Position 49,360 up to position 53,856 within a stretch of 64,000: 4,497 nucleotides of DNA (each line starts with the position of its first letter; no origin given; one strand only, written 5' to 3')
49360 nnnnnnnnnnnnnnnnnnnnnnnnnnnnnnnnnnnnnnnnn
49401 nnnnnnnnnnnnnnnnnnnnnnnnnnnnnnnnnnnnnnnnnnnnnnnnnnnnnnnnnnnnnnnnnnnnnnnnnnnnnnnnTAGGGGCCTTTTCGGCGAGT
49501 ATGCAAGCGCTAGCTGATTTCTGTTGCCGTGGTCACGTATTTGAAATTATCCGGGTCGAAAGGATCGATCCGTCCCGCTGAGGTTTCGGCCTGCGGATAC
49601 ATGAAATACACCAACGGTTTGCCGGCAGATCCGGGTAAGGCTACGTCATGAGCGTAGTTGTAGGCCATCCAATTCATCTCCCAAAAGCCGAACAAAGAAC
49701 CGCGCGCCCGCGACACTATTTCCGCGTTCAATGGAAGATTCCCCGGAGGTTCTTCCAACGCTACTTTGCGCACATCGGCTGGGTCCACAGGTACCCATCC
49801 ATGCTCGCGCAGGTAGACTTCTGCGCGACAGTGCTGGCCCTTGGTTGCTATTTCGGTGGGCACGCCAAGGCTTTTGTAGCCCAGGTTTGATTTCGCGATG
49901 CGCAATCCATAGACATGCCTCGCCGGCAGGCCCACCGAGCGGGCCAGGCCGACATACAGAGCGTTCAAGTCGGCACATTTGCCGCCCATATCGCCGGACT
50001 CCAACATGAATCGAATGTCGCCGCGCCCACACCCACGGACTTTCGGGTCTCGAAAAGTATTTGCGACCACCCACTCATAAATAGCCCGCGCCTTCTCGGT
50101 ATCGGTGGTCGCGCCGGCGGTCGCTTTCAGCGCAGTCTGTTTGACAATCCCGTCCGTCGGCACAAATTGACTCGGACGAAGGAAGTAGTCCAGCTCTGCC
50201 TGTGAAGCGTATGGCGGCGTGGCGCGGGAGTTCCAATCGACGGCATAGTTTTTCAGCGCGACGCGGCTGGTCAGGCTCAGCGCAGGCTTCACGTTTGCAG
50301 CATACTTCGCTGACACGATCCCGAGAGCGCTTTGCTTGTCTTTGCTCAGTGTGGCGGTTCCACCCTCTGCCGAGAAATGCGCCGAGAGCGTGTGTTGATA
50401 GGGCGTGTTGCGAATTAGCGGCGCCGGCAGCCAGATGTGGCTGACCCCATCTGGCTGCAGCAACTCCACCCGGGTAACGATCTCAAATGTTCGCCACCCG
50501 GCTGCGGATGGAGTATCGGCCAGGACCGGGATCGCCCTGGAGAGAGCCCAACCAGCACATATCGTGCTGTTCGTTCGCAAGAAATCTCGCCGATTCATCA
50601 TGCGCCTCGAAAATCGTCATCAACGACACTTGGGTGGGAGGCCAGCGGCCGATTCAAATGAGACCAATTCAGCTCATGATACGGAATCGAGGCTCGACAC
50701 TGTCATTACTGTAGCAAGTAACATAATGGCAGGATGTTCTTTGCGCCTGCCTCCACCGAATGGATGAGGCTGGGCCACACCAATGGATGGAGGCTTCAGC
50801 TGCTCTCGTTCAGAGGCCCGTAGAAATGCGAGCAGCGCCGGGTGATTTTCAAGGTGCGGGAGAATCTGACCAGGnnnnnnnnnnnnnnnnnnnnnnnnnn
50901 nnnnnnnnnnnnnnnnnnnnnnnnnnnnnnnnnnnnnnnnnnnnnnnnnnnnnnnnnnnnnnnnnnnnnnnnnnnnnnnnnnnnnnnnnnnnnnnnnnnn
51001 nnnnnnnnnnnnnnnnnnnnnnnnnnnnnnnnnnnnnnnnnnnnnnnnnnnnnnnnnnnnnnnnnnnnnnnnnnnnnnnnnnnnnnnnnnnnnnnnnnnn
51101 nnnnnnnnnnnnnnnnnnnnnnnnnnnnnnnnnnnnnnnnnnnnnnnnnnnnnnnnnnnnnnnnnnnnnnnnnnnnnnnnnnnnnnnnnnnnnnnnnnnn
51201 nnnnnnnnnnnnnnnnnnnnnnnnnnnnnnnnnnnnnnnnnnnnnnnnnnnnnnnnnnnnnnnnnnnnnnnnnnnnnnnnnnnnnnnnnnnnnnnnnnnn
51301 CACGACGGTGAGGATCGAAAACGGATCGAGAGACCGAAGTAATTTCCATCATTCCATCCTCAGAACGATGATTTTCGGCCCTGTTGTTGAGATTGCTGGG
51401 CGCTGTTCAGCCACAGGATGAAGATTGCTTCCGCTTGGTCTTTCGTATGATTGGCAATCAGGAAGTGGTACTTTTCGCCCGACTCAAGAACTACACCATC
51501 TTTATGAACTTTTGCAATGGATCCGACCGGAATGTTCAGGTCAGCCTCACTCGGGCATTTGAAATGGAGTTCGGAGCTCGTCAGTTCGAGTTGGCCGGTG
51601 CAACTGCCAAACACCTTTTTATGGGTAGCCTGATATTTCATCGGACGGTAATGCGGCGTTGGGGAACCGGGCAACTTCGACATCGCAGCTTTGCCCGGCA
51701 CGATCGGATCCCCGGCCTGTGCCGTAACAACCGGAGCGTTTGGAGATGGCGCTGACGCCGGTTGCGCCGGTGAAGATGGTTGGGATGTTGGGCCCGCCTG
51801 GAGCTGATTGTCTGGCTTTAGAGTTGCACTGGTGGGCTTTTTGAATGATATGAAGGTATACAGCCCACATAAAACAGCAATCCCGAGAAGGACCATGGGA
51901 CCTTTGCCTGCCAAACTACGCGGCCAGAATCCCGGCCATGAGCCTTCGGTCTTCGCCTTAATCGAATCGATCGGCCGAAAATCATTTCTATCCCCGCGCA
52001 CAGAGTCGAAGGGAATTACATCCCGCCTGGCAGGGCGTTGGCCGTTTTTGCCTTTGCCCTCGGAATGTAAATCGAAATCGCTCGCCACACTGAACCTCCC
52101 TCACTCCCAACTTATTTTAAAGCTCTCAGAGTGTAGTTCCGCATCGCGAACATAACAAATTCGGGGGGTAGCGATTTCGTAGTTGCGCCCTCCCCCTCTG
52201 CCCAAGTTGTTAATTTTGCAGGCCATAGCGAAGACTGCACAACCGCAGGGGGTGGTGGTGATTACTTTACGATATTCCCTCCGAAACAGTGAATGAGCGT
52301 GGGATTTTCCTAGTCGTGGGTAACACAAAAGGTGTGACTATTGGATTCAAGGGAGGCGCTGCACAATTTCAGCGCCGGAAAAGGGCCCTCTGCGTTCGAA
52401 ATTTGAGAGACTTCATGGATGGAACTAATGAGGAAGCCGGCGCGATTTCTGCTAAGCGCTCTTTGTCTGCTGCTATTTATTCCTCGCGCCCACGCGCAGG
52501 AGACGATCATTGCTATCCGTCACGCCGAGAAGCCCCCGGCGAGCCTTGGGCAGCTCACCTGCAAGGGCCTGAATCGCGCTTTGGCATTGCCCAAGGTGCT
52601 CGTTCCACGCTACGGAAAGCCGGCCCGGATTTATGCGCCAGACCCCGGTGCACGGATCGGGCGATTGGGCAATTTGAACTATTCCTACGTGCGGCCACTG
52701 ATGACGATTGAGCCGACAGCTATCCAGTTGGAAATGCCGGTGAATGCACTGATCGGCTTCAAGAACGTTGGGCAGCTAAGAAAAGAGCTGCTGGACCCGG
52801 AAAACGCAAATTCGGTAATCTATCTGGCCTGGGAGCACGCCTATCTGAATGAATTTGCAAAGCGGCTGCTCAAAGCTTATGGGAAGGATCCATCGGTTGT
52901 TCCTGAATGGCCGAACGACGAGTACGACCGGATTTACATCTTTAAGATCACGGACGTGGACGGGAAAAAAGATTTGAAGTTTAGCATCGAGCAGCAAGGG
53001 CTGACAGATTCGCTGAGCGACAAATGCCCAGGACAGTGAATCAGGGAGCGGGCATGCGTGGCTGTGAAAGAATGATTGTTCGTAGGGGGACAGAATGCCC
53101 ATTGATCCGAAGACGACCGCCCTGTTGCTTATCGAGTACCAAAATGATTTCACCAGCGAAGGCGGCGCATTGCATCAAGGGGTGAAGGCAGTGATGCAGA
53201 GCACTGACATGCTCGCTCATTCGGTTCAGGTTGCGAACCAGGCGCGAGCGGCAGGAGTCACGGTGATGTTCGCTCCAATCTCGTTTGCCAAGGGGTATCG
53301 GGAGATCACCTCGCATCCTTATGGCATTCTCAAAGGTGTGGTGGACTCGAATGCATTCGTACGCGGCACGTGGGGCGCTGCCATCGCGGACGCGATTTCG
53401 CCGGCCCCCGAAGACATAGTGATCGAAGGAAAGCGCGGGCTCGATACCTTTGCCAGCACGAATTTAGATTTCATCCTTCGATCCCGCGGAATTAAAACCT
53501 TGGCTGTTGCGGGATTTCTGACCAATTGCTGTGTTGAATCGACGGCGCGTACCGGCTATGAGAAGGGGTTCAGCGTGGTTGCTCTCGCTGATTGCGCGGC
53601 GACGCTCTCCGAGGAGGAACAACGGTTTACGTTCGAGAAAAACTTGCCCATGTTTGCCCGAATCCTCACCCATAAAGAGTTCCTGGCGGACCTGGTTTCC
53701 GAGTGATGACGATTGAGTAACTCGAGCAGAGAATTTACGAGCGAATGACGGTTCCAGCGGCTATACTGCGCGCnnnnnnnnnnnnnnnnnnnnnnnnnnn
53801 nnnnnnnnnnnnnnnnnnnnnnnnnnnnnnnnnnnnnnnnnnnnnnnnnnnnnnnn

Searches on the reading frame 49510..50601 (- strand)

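Call 48: search_protein_families(library=pfam, proteins=[window:49510-50601:-], max_evalue=0.001)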
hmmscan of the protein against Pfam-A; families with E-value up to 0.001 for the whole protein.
window:49510-50601:- (363 aa): 1 family
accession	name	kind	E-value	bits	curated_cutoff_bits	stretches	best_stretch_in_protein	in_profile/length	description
PF01841.26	Transglut_core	-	3.3e-22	79.2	23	1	155-274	2-108/108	Transglutaminase-like superfamily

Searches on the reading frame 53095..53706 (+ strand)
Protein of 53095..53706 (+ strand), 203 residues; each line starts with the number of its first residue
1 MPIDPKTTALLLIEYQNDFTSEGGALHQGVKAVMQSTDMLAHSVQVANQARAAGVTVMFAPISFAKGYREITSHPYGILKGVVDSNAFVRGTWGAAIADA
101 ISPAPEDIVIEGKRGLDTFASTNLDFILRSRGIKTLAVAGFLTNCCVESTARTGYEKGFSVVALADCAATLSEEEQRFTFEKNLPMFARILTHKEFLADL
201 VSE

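Call 48: search_protein_families(library=pfam, proteins=[window:53095-53706:+], max_evalue=0.001)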
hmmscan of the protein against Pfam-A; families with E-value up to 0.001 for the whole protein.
window:53095-53706:+ (203 aa): 1 family
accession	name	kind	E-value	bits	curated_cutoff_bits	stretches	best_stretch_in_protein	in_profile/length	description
PF00857.26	Isochorismatase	-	1.6e-42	146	27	1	8-194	1-174/175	Isochorismatase domain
